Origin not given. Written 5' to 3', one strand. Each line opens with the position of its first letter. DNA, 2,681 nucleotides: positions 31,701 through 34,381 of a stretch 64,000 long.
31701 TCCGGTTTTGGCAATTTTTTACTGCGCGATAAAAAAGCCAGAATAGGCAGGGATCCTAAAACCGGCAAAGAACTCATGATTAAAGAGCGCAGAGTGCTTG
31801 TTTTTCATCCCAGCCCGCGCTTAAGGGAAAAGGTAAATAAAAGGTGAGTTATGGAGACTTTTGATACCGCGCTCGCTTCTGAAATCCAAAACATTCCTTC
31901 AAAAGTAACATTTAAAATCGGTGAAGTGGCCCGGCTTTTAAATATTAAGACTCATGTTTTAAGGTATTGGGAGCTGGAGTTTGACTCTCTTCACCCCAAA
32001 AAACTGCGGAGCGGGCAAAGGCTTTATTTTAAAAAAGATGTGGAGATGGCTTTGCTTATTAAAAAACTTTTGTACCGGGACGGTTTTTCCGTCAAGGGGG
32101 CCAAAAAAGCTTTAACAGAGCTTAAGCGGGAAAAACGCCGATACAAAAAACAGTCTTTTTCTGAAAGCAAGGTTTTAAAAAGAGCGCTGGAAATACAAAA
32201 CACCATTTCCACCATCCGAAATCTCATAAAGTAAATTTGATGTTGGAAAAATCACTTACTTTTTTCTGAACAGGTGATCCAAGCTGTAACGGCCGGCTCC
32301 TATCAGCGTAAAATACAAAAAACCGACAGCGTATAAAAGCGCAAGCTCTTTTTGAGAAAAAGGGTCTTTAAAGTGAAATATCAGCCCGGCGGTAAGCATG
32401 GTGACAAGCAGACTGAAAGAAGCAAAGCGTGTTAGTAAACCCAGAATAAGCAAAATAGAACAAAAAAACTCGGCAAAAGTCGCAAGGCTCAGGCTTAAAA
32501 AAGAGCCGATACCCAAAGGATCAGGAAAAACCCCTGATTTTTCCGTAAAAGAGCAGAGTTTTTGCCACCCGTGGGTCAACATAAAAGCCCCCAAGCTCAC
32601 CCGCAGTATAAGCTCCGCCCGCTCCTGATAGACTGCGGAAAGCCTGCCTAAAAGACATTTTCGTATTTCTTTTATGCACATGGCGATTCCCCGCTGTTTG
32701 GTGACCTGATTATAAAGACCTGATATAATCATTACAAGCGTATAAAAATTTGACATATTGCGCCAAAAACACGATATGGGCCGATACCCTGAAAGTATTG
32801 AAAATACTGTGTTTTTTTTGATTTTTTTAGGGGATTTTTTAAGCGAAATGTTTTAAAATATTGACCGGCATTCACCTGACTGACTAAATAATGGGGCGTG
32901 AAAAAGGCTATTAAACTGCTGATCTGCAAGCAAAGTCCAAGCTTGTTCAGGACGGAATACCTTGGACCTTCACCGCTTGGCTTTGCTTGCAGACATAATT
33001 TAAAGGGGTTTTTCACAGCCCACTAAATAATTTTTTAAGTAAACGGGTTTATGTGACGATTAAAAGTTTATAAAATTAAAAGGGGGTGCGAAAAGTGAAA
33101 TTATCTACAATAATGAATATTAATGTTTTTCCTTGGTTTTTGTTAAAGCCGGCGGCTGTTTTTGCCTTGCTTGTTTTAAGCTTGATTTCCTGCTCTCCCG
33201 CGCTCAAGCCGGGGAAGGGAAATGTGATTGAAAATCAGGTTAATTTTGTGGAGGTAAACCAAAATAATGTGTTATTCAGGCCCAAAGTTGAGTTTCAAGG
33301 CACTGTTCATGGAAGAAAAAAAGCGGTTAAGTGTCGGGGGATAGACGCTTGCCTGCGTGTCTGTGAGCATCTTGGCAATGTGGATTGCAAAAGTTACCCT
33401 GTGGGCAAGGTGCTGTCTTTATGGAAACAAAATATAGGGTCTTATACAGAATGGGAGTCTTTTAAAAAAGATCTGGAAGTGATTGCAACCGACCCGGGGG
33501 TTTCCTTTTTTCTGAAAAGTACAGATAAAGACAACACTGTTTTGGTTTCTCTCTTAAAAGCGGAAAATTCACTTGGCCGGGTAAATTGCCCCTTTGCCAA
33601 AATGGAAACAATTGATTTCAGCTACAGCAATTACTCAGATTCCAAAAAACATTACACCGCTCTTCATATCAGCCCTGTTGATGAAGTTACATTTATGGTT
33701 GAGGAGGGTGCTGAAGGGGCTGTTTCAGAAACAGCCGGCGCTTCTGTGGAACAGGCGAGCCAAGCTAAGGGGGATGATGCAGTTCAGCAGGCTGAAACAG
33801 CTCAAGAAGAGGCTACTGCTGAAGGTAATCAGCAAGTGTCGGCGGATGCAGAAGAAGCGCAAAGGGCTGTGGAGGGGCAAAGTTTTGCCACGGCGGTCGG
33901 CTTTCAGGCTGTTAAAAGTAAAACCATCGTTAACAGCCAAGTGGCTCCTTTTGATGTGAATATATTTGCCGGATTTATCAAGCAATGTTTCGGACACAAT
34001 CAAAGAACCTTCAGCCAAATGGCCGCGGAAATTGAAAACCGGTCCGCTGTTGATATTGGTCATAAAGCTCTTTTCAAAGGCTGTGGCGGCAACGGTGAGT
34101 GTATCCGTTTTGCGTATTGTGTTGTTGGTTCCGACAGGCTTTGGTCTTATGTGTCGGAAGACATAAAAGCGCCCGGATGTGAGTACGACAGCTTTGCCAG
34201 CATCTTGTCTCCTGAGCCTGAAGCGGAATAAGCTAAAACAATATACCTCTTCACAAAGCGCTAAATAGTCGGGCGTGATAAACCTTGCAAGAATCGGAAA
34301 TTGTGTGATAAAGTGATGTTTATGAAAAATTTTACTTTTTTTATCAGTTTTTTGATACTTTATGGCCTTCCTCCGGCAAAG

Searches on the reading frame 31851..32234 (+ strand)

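Call 7: search_protein_families(library=pfam, proteins=[window:31851-32234:+], max_evalue=0.1)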
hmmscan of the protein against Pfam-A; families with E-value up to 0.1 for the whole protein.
window:31851-32234:+ (127 aa): 3 families
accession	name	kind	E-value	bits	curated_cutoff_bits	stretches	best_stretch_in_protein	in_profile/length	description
PF13411.12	MerR_1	-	9.8e-19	67.7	21.6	1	21-90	1-68/69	MerR HTH family regulatory protein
PF00376.29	MerR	-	6.4e-09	35.9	28.2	1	22-59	1-38/38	MerR family regulatory protein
PF01527.26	HTH_Tnp_1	-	0.024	15.3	24.1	0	21-48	24-52/75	Transposase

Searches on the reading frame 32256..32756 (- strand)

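Call 7: search_protein_families(library=pfam, proteins=[window:32256-32756:-], max_evalue=0.1)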
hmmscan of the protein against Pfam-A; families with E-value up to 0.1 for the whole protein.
window:32256-32756:- (166 aa): 3 families
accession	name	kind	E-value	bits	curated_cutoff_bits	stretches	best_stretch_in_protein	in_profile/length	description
PF07681.17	DoxX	-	1.4e-17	64.5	23.6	1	49-128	3-84/85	DoxX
PF04173.18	DoxD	-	6.5e-07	29.8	22.7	1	89-166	68-147/167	TQO small subunit DoxD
PF07291.16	MauE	-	0.026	15.3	27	1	49-122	6-82/128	Methylamine utilisation protein MauE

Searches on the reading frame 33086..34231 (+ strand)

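Call 7: search_protein_families(library=pfam, proteins=[window:33086-34231:+], max_evalue=0.1)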
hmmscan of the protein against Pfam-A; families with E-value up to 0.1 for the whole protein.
window:33086-34231:+ (381 aa): 1 family
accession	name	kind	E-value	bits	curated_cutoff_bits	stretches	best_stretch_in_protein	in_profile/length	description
PF02009.21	RIFIN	-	0.072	13.4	32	1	89-287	108-292/327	Rifin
